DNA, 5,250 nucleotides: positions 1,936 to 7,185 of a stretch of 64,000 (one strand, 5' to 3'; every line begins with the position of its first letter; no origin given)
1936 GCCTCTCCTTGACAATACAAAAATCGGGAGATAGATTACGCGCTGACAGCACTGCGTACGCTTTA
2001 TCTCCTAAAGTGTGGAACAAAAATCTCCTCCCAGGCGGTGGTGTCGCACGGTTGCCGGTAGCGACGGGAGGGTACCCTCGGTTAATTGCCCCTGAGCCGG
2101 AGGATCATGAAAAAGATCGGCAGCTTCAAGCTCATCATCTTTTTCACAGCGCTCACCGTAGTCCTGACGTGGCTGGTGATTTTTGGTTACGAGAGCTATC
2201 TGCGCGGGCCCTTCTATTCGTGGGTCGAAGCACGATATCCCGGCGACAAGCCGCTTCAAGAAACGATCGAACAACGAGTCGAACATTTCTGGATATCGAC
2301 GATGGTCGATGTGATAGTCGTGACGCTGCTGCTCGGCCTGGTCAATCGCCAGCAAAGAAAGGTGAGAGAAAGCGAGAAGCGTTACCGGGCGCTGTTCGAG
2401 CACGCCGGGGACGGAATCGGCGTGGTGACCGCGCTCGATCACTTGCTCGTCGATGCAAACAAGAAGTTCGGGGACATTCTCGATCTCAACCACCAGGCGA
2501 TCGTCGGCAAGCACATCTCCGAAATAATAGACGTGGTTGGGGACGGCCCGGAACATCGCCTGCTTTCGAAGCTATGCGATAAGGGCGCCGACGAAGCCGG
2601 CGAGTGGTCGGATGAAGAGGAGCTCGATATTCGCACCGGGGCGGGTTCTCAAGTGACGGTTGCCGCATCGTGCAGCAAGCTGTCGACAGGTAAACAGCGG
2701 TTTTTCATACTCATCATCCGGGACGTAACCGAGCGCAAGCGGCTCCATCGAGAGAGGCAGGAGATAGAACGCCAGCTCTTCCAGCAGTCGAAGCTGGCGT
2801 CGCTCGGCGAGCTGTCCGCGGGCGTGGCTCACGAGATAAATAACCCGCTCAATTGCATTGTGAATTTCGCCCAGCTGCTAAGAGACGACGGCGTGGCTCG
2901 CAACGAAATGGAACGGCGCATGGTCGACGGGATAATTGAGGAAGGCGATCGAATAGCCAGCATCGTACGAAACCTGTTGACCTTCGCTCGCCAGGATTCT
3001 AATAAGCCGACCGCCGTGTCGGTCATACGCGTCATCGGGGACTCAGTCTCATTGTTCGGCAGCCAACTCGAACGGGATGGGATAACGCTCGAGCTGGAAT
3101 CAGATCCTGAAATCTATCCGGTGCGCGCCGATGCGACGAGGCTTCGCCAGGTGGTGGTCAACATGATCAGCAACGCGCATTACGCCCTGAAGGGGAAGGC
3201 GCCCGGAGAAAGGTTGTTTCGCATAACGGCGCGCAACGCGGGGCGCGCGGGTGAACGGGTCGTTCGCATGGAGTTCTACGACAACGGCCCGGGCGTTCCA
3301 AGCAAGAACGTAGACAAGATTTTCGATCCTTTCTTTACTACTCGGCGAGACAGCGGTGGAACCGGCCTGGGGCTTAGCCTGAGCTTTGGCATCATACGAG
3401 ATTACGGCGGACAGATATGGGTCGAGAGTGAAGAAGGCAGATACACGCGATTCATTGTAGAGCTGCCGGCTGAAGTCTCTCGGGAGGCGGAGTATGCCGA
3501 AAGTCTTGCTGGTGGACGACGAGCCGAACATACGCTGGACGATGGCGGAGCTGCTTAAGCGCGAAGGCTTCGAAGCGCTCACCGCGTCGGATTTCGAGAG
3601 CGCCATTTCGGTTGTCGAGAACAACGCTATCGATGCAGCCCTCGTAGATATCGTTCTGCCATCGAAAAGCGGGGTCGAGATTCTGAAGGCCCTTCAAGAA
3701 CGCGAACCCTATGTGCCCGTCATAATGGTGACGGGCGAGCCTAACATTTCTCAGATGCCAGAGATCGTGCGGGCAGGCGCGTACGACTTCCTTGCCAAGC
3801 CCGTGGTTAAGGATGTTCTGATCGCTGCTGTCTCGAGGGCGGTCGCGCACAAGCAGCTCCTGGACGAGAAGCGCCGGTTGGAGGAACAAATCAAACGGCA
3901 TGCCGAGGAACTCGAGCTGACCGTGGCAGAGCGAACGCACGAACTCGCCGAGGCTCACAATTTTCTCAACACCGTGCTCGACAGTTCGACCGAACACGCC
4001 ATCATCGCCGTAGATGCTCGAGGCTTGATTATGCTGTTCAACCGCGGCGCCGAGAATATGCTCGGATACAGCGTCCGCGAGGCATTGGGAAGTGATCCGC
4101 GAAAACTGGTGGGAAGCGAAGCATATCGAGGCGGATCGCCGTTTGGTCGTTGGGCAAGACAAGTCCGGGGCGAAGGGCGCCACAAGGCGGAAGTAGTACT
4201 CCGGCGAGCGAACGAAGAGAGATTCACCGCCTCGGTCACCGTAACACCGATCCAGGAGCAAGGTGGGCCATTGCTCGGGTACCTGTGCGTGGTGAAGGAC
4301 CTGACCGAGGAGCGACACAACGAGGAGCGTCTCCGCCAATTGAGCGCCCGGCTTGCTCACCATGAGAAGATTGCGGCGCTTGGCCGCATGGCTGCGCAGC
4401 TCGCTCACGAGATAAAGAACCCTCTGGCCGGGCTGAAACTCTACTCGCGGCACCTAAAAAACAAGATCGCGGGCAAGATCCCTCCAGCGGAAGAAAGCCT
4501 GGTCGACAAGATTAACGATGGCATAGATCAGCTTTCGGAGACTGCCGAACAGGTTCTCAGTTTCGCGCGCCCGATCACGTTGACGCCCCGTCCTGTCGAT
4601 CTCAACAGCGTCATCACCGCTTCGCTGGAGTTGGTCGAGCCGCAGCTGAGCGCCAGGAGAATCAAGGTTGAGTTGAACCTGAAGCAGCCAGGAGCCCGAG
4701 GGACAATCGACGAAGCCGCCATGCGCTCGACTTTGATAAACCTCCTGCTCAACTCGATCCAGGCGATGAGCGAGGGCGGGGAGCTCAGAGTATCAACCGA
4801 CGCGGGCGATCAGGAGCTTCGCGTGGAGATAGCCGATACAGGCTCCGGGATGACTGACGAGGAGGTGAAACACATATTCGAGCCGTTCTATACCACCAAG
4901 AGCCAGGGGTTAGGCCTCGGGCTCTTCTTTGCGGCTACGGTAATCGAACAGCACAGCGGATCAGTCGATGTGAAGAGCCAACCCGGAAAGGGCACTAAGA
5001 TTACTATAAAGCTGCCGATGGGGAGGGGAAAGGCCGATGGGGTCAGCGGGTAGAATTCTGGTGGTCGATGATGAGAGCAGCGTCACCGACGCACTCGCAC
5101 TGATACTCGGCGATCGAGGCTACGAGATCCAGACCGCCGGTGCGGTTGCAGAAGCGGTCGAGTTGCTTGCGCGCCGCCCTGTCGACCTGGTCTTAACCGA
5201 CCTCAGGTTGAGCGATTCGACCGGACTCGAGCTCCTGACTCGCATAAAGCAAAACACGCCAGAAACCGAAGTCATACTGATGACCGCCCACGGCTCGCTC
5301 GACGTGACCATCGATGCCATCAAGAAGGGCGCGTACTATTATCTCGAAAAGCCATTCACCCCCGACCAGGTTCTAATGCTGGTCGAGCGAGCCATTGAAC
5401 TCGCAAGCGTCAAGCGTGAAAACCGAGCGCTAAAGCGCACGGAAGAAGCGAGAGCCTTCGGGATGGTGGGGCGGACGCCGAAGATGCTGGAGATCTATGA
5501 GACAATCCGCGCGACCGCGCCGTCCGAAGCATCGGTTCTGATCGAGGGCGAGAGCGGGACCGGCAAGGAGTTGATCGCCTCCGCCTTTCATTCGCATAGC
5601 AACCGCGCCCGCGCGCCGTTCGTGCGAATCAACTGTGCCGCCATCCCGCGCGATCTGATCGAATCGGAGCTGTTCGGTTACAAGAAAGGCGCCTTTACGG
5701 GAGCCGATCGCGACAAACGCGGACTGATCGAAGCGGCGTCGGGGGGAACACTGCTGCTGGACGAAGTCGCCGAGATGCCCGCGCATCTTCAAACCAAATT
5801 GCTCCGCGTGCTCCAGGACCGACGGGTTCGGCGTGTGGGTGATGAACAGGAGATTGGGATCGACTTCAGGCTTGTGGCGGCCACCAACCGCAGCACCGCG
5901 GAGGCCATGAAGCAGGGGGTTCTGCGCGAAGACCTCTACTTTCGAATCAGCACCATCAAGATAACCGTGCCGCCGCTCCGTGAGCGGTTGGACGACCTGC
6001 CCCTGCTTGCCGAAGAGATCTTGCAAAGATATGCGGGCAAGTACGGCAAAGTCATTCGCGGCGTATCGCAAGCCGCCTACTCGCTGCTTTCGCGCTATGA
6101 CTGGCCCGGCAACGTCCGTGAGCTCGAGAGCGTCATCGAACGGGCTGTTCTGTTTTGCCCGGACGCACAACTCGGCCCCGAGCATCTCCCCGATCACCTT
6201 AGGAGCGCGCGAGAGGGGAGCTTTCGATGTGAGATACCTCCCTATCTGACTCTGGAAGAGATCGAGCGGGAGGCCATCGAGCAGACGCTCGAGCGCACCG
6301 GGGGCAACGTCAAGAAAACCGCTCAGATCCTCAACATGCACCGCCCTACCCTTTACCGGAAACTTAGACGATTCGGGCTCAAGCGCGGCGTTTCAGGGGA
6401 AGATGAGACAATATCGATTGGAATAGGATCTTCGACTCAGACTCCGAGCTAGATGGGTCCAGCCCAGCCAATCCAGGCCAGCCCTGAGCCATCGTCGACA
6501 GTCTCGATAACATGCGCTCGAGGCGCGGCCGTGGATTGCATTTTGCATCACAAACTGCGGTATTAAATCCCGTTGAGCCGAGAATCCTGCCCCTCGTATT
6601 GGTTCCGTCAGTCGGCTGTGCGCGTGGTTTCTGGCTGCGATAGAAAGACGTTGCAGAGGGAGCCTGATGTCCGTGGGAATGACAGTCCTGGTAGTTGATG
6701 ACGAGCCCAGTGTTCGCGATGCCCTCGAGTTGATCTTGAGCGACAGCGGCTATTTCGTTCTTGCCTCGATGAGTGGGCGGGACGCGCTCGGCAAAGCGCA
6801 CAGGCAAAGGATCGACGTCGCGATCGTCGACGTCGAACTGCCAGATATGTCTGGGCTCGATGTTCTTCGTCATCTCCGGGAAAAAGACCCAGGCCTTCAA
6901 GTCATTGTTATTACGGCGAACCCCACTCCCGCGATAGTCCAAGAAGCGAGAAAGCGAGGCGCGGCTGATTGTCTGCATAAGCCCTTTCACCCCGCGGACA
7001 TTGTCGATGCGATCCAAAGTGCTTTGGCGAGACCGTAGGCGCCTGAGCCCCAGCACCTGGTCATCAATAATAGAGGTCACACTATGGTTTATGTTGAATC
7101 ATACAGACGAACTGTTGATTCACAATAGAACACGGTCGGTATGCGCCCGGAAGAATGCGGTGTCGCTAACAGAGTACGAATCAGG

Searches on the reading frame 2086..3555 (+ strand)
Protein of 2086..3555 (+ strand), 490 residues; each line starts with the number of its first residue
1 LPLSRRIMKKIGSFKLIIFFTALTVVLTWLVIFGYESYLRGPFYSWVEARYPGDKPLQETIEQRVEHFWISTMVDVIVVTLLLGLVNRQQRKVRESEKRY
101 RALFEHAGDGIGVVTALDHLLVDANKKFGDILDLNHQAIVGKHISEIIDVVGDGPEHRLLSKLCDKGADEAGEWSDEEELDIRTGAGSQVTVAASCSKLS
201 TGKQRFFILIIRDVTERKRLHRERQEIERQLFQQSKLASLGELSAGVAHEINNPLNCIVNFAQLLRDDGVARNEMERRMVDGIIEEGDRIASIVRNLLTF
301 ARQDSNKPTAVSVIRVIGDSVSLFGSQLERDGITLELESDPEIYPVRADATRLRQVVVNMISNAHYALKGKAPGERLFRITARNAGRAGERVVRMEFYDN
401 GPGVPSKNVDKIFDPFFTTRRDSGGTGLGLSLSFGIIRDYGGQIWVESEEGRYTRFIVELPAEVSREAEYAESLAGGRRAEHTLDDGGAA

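Call 8: search_protein_families(library=pfam, proteins=[window:2086-3555:+], max_evalue=0.01)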
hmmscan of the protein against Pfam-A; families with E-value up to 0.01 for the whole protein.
window:2086-3555:+ (490 aa): 6 families
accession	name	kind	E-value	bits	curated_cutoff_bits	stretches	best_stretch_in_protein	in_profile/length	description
PF02518.31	HATPase_c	-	1e-23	84.3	26.4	1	349-463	2-110/111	Histidine kinase-, DNA gyrase B-, and HSP90-like ATPase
PF00512.31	HisKA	-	2.6e-16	59.8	26.9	1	240-305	2-65/66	His Kinase A (phospho-acceptor) domain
PF13426.13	PAS_9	-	6.5e-11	42.9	27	1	110-216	3-103/103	PAS domain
PF08448.16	PAS_4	-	1.4e-05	25.7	23.1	1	104-219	1-110/110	PAS fold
PF00989.32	PAS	-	0.00031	21.2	22.6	1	99-214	2-113/113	PAS fold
PF13188.13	PAS_8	-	0.00071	19.8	21.8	1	99-156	2-55/65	PAS domain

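Call 69: search_protein_families(library=ncbifam, proteins=[window:2086-3555:+], max_evalue=0.00001)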
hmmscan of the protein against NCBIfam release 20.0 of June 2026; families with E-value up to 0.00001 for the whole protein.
window:2086-3555:+ (490 aa): 74 families (the best 25 are shown)
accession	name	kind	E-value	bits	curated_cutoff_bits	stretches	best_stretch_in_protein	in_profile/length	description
NF008468.0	PRK11360.1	equivalog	7.5e-64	216.1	646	1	86-465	256-611/616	two-component system sensor histidine kinase AtoS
NF010411.0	PRK13837.1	equivalog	8.6e-50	169.6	647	1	211-471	421-684/828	two-component system VirA-like sensor kinase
NF047466.1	hybrid_RR_LvrB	exception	2.5e-48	165.2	500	1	211-462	123-376/377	hybrid histidine kinase/response regulator LvrB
NF046020.1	HisKinCckABruc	equivalog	5.5e-46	156.9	1000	1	87-475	335-720/868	cell cycle histidine kinase CckA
NF052573.1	HisKinEspAMyxo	equivalog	7.4e-46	156.5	1400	1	88-466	243-615/755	serine histidine kinase EspA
NF052574.1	HisKinEspCMyxo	equivalog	9.1e-46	156.4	1200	1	121-471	310-646/785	serine histidine kinase EspC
NF007688.0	PRK10364.1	equivalog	1.1e-44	153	479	1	218-467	218-456/460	two-component system sensor histidine kinase ZraS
NF046044.1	PnpS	equivalog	2e-39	135.7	400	1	86-461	43-390/390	two-component system histidine kinase PnpS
NF046026.1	HisKinCckACaul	equivalog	4.5e-39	134.1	1000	1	213-473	282-543/678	cell cycle histidine kinase CckA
NF033092.0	HK_WalK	equivalog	2.2e-36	125.6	725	1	92-461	251-593/594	cell wall metabolism sensor histidine kinase WalK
NF041777.1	sens_FixL_Rhizob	equivalog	4.4e-35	121.3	850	1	187-463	209-482/485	sensor protein FixL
NF047874.1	MASE3_PAS_HK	subfamily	1.7e-34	119.7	560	1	88-473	255-636/655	MASE3 domain-containing sensor histidine kinase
NF010076.0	PRK13557.1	subfamily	2.5e-32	112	631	1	224-471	147-403/540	histidine kinase famiy protein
NF038348.1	T2SS_HK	subfamily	3.5e-32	111.6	450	2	278-462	399-573/574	histidine kinase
NF047497.1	HK_LIC_12097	equivalog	8e-32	110.4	500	1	210-462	127-366/367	LIC_12097 family sensor histidine kinase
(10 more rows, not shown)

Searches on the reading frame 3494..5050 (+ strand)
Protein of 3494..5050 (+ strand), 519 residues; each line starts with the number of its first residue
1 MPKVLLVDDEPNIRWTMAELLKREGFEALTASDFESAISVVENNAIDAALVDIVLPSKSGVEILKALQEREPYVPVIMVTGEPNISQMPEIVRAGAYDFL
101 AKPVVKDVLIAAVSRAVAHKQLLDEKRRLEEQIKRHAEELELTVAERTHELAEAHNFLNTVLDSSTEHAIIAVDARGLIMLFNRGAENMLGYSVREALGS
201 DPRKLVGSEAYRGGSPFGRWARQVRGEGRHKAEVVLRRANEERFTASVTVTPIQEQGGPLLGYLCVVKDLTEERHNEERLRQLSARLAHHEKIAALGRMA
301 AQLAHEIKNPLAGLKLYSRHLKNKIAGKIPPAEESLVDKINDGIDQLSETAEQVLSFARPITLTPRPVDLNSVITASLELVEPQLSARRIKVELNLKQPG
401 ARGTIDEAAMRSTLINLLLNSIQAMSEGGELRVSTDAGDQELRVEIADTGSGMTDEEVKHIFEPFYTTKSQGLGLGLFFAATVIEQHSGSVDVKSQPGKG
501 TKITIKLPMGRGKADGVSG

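Call 8: search_protein_families(library=pfam, proteins=[window:3494-5050:+], max_evalue=0.01)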
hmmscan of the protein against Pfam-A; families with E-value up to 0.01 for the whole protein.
window:3494-5050:+ (519 aa): 11 families
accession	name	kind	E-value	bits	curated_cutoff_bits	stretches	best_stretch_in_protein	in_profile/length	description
PF02518.31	HATPase_c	-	1.3e-25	90.4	26.4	1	406-509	2-109/111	Histidine kinase-, DNA gyrase B-, and HSP90-like ATPase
PF00072.30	Response_reg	-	2.6e-25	89.2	30.2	1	4-113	1-110/111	Response regulator receiver domain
PF13426.13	PAS_9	-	2.4e-12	47.5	27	1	170-272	4-103/103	PAS domain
PF00989.32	PAS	-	1.2e-10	41.8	22.6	1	163-269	8-112/113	PAS fold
PF00512.31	HisKA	-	8.1e-10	39.1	26.9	1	296-359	2-62/66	His Kinase A (phospho-acceptor) domain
PF08448.16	PAS_4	-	7.9e-07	29.7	23.1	1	167-274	5-109/110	PAS fold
PF13589.12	HATPase_c_3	-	6e-05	23.5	25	1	411-484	4-84/137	Histidine kinase-, DNA gyrase B-, and HSP90-like ATPase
PF13188.13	PAS_8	-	0.00015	21.9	21.8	1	156-201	1-42/65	PAS domain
PF13581.12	HATPase_c_2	-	0.00032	21.1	27.4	0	427-504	52-124/127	Histidine kinase-like ATPase domain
PF03709.21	OKR_DC_1_N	-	0.00095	19.8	29.3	1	18-82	10-72/111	Orn/Lys/Arg decarboxylase, N-terminal domain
PF10090.15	HPTransfase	-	0.0037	17.4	22.9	1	385-453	12-75/123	Histidine phosphotransferase C-terminal domain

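Call 69: search_protein_families(library=ncbifam, proteins=[window:3494-5050:+], max_evalue=0.00001)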
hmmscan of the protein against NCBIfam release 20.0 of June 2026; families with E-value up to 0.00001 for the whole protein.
window:3494-5050:+ (519 aa): 163 families (the best 25 are shown)
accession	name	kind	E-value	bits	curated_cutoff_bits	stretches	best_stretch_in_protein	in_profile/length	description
NF008468.0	PRK11360.1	equivalog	3.4e-72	243.7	646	1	147-513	259-612/616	two-component system sensor histidine kinase AtoS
NF007688.0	PRK10364.1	equivalog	3e-55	187.8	479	1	273-510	218-452/460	two-component system sensor histidine kinase ZraS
NF052574.1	HisKinEspCMyxo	equivalog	6.5e-55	186.6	1200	2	145-512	274-640/785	serine histidine kinase EspC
NF010076.0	PRK13557.1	subfamily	2.8e-45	154.8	631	2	179-512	55-397/540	histidine kinase famiy protein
NF010411.0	PRK13837.1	equivalog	1.6e-41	142.2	647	1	267-512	421-678/828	two-component system VirA-like sensor kinase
TIGR02956.1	TMAO_torS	equivalog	3.7e-40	137.9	676.5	2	271-514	439-687/967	TMAO reductase system sensor histidine kinase/response regulator TorS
NF046044.1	PnpS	equivalog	2.1e-39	135.7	400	1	120-508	19-390/390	two-component system histidine kinase PnpS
NF052573.1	HisKinEspAMyxo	equivalog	7.2e-39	133.4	1400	1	151-507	248-609/755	serine histidine kinase EspA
NF041777.1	sens_FixL_Rhizob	equivalog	3.4e-38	131.5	850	1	152-510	119-482/485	sensor protein FixL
NF046020.1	HisKinCckABruc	equivalog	8.2e-37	126.5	1000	2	281-508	465-706/868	cell cycle histidine kinase CckA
NF033092.0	HK_WalK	equivalog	1.5e-33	116.3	725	1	140-509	242-594/594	cell wall metabolism sensor histidine kinase WalK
NF047466.1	hybrid_RR_LvrB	exception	5.8e-31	108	500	1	277-509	133-376/377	hybrid histidine kinase/response regulator LvrB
NF053867.1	SprKinKinDBac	equivalog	1.5e-30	106.1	775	1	290-509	280-497/500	sporulation kinase KinD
NF041880.1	EPS_EpsF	equivalog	4.5e-30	104.6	900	1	7-504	1-488/492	response regulator EpsF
TIGR02916.1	PEP_his_kin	equivalog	8.6e-30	103.9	300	1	282-508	461-679/679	XrtA/PEP-CTERM system histidine kinase PrsK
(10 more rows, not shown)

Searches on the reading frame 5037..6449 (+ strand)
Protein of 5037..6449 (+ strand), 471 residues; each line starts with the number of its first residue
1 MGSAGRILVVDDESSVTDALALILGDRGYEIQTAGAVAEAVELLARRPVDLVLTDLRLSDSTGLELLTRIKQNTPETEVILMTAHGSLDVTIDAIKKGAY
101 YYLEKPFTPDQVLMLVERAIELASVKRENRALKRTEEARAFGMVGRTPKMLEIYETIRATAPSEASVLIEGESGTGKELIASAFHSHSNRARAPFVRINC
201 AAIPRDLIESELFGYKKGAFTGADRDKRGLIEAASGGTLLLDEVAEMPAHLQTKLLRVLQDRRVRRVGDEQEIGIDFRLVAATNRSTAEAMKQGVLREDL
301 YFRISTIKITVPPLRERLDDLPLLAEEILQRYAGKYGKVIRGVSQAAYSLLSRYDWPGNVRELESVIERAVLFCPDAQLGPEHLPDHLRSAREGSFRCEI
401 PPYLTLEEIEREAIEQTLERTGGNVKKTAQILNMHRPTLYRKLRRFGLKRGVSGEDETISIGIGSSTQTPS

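Call 8: search_protein_families(library=pfam, proteins=[window:5037-6449:+], max_evalue=0.01)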
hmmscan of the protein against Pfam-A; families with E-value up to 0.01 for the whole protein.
window:5037-6449:+ (471 aa): 13 families
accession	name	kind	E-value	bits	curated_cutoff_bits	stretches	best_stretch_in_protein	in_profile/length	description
PF00158.32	Sigma54_activat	-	9e-68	227.6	20.2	1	143-309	1-167/168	Sigma-54 interaction domain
PF00072.30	Response_reg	-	8.5e-28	97.2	30.2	1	7-115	1-109/111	Response regulator receiver domain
PF25601.1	AAA_lid_14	-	6.7e-26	90.4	27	1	315-393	1-79/87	AAA+ ATPase lid domain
PF14532.12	Sigma54_activ_2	-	4.8e-24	85.6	25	1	144-314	1-138/138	Sigma-54 interaction domain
PF02954.25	HTH_8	-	2.2e-17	62.9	22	1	405-446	1-42/42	Bacterial regulatory protein, Fis family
PF07728.20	AAA_5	-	1.7e-08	35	22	1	167-287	2-125/139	AAA domain (dynein-related subfamily)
PF01078.27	Mg_chelatase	-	5.2e-06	26.5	20.3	1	222-292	93-165/207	Magnesium chelatase, subunit ChlI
PF07726.17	AAA_3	-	9.4e-06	26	27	1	167-285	2-112/131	ATPase family associated with various cellular activities (AAA)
PF13191.12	AAA_16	-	9.5e-06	26.6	32.6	1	144-263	3-124/167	AAA ATPase domain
PF13556.12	HTH_30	-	2.9e-05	24.2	27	1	420-446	10-36/59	PucR C-terminal helix-turn-helix domain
PF07724.20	AAA_2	-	0.00043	20.8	27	1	164-284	3-124/166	AAA domain (Cdc48 subfamily)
PF00004.35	AAA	-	0.0011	19.8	21.2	1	167-293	1-116/131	ATPase family associated with various cellular activities (AAA)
PF13384.12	HTH_23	-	0.0052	17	24.6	0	412-446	9-41/50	Homeodomain-like domain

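Call 69: search_protein_families(library=ncbifam, proteins=[window:5037-6449:+], max_evalue=0.00001)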
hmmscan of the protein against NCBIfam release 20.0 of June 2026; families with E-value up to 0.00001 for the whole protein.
window:5037-6449:+ (471 aa): 104 families (the best 25 are shown)
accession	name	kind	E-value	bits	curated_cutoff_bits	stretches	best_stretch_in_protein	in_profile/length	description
NF008469.0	PRK11361.1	equivalog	8e-130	433.6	714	1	1-449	1-457/461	acetoacetate metabolism transcriptional regulator AtoC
TIGR01818.1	ntrC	equivalog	1.9e-126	422.6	558.6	1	7-389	1-382/463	nitrogen regulation protein NR(I)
TIGR02915.1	PEP_resp_reg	equivalog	2.8e-124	415.4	502.6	1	7-449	1-445/445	PEP-CTERM-box response regulator transcription factor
NF051870.1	NAssimRespRegNtrX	equivalog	1.2e-115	387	600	1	6-448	3-452/452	nitrogen assimilation response regulator NtrX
NF041946.1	LuxO_transreg_Vib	equivalog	3.5e-114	382.2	800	1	10-392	2-384/463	quorum-sensing sigma-54 dependent transcriptional regulator LuxO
NF007689.0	PRK10365.1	equivalog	2.4e-111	372.7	760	1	7-445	8-441/441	sigma-54-dependent response regulator transcription factor ZraR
NF011695.0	PRK15115.1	equivalog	9e-108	360.9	763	1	5-448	7-438/445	two-component system response regulator GlrR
NF008176.1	PRK10923.1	equivalog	6.9e-105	351.3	620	1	5-389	4-386/469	nitrogen regulation protein NR(I)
NF041552.1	TF_PrdR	equivalog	5.2e-99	332.1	795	1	130-446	256-576/577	sigma-54 dependent transcriptional regulator PrdR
NF003451.0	PRK05022.1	equivalog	2.8e-94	316.7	476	1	124-449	173-511/512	nitric oxide reductase transcriptional regulator NorR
TIGR01817.1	nifA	equivalog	1e-92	311.6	528.85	1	121-383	176-437/534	nif-specific transcriptional activator NifA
NF050807.1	TransRegFlbDCaul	equivalog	2.6e-90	303.5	750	1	16-446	13-438/454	sigma-54-dependent transcriptional regulator FlbD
NF049963.1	RespRegFlgRCampy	domain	3.5e-89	299.6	750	1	7-447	3-428/429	fla regulon two-component system response regulator FlgR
NF038308.1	RNA_repair_RtcR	equivalog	3.9e-86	290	650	1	7-453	31-523/530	RNA repair transcriptional activator RtcR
TIGR02329.1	propionate_PrpR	equivalog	1.3e-85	288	499.2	1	117-444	180-525/526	propionate catabolism operon regulatory protein PrpR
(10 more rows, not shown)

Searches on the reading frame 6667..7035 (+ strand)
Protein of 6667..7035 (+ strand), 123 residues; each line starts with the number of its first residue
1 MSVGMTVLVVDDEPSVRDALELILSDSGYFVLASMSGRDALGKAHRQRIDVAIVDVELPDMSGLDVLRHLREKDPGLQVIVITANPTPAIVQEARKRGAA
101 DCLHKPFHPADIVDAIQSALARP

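Call 36: search_protein_families(library=pfam, proteins=[window:6667-7035:+], max_evalue=0.001)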
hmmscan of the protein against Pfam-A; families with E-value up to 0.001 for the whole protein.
window:6667-7035:+ (123 aa): 1 family
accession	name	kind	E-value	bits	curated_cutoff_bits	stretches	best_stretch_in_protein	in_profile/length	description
PF00072.30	Response_reg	-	2.1e-30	105.6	30.2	1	7-117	1-111/111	Response regulator receiver domain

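Call 69: search_protein_families(library=ncbifam, proteins=[window:6667-7035:+], max_evalue=0.00001)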
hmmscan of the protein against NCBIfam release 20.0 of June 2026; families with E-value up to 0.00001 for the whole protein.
window:6667-7035:+ (123 aa): 100 families (the best 25 are shown)
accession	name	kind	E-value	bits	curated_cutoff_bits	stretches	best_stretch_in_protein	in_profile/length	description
NF006900.1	PRK09390.1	equivalog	1.6e-23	83.3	255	1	1-122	1-122/203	response regulator FixJ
TIGR01818.1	ntrC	equivalog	3.8e-20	72.1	558.6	1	7-121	1-115/463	nitrogen regulation protein NR(I)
NF008296.0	PRK11083.1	equivalog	7.2e-20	71.4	273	1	5-122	4-120/228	two-component system response regulator CreB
NF047793.1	ResRegPgtA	equivalog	9.8e-20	70.8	650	1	5-121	6-122/414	two-component system response regulator PgtA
NF033117.2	vanR_ACDEGLN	exception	1.6e-19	70.4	350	1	7-122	1-115/226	VanR-ABDEGLN family response regulator transcription factor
NF008469.0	PRK11361.1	equivalog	1.5e-18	66.7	714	1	4-120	4-120/461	acetoacetate metabolism transcriptional regulator AtoC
NF041733.1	resp_reg_CseB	equivalog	1.7e-18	66.8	350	1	6-122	2-117/228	two-component system response regulator CseB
NF040689.1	MtrAB_MtrA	equivalog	3e-18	66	300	1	7-121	1-114/219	MtrAB system response regulator MtrA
NF012227.0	AdeR_RR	equivalog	8.6e-18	64.7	340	1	6-122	13-128/239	efflux system response regulator transcription factor AdeR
NF011695.0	PRK15115.1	equivalog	1.5e-17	63.5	763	1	6-121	8-123/445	two-component system response regulator GlrR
NF046022.1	RespRegCpdRBruc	equivalog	1.7e-17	63.5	180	1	6-120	3-117/120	cell cycle two-component system response regulator CpdR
NF052313.1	T9SS_RR_PorX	equivalog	1.8e-17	63.3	300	1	6-120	2-116/513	T9SS response regulator signal transducer PorX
NF045505.1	RR_RssB_Pseudo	equivalog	3.2e-17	62.6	700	1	4-120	5-122/394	two-component system response regulator RssB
NF045944.1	ResRegRpaBCyano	equivalog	4.2e-17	62.3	330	1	8-122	1-114/229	response regulator transcription factor RpaB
NF051870.1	NAssimRespRegNtrX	equivalog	6e-17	61.6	600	1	6-120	3-119/452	nitrogen assimilation response regulator NtrX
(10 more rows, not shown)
